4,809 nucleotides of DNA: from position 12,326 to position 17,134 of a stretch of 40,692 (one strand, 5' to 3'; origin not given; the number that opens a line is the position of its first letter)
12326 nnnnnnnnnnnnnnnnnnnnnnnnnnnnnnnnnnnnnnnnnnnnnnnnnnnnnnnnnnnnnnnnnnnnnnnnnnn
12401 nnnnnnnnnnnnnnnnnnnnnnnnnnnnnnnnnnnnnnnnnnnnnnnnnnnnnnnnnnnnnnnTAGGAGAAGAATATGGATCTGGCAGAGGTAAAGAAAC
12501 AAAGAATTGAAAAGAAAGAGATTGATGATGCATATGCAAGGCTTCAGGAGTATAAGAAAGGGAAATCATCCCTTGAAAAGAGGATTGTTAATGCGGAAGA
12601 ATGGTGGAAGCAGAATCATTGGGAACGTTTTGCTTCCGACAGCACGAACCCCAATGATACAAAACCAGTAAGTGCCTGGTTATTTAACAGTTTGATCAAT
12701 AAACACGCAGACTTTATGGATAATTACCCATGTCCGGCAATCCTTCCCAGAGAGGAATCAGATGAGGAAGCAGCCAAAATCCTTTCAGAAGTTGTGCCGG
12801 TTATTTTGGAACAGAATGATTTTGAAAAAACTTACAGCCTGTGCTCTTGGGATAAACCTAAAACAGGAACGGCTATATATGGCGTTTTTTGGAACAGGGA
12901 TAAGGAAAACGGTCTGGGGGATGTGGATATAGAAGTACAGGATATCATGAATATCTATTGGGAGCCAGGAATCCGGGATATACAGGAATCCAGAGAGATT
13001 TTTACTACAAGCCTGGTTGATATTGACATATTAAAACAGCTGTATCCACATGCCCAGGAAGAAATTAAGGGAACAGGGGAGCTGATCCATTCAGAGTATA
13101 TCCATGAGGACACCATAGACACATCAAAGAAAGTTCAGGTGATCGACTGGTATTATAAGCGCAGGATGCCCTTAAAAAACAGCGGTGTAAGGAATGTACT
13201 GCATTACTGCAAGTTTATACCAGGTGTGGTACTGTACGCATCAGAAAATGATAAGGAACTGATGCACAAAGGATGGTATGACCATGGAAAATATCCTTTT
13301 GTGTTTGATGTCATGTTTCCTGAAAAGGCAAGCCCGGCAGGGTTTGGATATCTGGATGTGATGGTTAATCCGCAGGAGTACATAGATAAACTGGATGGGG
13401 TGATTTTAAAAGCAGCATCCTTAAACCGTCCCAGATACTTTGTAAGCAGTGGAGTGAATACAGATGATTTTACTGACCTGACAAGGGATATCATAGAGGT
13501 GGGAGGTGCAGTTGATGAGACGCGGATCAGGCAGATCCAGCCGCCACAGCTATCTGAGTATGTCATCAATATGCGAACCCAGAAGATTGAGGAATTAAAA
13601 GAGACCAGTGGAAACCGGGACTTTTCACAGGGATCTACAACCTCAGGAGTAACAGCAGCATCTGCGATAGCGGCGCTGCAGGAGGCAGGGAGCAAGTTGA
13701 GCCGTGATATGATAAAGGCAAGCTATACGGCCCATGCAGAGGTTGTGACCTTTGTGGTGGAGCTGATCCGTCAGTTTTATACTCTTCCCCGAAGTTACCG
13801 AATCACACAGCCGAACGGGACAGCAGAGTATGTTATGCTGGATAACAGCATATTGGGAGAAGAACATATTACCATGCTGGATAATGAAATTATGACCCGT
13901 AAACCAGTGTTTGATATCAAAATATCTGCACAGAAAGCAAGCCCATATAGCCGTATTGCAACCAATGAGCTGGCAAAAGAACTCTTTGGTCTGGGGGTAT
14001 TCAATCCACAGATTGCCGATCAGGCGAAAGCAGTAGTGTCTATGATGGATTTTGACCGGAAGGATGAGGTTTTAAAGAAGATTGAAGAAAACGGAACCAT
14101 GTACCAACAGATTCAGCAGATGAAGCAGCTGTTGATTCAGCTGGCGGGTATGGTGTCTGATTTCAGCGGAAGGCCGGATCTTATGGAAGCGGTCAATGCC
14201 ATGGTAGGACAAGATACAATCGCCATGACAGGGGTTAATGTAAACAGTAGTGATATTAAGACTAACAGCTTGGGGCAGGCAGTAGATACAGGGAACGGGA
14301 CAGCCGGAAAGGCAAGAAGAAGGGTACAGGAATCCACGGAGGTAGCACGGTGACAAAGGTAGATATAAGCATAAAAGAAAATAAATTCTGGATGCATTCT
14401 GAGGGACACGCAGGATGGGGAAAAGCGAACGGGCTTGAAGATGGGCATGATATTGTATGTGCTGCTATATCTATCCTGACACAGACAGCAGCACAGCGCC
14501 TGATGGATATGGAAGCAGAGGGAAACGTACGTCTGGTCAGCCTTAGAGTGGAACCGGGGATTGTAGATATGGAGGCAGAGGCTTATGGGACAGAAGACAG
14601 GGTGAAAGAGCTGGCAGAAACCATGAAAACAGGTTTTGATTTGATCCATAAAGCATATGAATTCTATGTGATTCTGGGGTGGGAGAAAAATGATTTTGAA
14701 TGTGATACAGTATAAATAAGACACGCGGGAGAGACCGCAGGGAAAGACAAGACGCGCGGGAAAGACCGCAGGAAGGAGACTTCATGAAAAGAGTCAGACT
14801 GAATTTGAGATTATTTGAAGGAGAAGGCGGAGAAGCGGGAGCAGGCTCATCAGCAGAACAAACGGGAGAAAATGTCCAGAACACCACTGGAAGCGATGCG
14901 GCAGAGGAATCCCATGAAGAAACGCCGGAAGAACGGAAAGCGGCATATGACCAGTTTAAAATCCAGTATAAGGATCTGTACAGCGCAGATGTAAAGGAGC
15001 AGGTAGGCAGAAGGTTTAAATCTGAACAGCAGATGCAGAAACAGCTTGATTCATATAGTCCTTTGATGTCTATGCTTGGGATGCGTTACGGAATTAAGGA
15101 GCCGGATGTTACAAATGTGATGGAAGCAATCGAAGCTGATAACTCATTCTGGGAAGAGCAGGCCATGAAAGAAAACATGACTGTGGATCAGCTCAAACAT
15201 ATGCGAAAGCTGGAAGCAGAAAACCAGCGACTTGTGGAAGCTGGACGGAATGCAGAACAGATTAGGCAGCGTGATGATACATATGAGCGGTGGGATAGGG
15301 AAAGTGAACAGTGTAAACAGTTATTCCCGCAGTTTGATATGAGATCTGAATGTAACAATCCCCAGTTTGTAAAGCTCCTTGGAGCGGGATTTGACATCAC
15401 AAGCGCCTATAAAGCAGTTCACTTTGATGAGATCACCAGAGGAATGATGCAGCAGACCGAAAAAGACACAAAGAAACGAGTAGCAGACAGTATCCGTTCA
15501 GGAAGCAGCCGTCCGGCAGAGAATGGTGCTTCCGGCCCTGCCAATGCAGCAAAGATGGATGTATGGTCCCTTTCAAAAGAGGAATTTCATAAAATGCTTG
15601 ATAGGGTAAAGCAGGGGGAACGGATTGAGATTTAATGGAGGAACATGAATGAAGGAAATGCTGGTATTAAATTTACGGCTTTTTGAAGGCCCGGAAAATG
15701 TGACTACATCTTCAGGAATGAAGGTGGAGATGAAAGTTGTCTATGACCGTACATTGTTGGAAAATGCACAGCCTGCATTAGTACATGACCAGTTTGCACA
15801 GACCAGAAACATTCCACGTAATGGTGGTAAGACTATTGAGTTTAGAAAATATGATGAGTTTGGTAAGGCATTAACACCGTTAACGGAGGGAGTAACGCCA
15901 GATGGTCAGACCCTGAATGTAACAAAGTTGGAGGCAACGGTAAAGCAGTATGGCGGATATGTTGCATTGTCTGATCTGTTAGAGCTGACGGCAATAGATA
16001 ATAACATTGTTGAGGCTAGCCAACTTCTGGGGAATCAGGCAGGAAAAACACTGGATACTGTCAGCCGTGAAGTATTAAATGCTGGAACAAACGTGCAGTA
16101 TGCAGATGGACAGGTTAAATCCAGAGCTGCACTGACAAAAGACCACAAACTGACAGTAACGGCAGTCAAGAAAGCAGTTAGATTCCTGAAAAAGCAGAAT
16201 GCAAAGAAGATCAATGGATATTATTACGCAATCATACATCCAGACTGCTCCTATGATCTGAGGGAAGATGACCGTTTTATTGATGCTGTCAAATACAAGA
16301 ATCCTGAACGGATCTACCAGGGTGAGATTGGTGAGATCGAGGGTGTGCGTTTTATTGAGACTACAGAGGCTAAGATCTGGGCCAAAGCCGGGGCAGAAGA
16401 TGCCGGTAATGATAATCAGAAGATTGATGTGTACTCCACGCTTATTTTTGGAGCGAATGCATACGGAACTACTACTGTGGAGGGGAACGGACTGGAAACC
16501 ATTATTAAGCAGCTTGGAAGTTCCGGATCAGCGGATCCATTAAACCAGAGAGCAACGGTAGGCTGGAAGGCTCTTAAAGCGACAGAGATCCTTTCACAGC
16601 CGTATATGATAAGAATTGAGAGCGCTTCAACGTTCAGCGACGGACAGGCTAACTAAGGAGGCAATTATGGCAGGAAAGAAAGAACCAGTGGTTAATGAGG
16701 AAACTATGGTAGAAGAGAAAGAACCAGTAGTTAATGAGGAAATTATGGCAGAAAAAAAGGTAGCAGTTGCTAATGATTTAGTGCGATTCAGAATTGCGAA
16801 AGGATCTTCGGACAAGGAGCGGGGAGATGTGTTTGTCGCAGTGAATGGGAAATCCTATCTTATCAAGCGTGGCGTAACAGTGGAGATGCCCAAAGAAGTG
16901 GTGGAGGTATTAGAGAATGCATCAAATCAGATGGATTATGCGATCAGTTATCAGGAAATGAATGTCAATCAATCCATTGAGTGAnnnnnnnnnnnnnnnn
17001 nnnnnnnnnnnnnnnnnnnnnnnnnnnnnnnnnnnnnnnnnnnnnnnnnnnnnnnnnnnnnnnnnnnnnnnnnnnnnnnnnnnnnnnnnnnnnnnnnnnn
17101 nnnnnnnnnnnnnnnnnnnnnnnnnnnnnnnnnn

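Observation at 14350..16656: Prp-type protease encoded just upstream of scaffold and capsid genes that both start with an L27-like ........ leader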

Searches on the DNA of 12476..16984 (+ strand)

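Call 11: search_dna_similar(query=window:12476-16984:+, collection=phages, mode=distant, max_rows=20)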
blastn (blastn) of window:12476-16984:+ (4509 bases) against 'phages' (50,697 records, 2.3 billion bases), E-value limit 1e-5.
Records with a match: 3; places in all: 3; records where one place covers at least 80% of the query: 0.
Best place of each record, by identity: 60-80% 3.
By first word of the organism name: Bacteriophage 3.
By host as written in the record: - 3.
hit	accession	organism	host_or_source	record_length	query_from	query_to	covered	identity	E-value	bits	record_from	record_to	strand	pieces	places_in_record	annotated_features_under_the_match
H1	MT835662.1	Bacteriophage sp.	human fecal samples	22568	1108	1246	3%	72.5%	7e-11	78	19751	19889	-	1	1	record has no annotation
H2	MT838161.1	Bacteriophage sp.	human fecal samples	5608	1111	1242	3%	72.0%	3e-9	73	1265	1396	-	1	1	record has no annotation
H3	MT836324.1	Bacteriophage sp.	human fecal samples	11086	1111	1242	3%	71.2%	3e-8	68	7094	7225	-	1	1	record has no annotation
